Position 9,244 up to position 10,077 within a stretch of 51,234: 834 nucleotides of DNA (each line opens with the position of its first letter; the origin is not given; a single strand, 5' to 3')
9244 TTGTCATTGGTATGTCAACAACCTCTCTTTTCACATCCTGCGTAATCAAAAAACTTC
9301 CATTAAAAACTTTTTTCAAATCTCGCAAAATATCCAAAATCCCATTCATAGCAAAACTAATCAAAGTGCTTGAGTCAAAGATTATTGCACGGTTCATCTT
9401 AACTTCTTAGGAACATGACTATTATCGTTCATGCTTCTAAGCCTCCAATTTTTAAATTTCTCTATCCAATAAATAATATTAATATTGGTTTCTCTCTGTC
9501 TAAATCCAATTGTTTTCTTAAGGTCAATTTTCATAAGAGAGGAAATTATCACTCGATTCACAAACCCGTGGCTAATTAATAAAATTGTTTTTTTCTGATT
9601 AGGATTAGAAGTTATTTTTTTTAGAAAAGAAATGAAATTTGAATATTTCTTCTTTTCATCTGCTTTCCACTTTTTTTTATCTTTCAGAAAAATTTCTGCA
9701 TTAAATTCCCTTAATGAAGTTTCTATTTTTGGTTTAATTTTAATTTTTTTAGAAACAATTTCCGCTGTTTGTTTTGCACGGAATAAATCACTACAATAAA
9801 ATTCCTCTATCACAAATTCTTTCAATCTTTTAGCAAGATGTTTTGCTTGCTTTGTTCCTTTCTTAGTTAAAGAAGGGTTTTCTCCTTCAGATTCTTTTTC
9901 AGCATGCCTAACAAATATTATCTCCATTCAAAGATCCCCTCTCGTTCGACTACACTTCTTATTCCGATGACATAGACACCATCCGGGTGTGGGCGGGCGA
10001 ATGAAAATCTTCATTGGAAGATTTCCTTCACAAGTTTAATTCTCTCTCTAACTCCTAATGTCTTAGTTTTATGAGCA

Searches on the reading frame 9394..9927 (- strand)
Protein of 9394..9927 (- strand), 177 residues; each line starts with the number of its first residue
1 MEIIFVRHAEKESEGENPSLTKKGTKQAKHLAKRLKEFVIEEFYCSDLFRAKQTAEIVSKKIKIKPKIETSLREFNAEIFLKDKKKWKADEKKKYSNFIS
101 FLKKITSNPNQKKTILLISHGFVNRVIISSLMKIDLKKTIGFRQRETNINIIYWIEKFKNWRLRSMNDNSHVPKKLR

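Call 44: search_protein_families(library=pfam, proteins=[window:9394-9927:-], max_evalue=0.001)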
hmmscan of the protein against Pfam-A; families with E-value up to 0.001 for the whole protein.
window:9394-9927:- (177 aa): 1 family
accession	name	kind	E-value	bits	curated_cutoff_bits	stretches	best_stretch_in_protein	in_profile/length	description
PF00300.27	His_Phos_1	-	7.1e-27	94.8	21.7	2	3-98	1-104/194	Histidine phosphatase superfamily (branch 1)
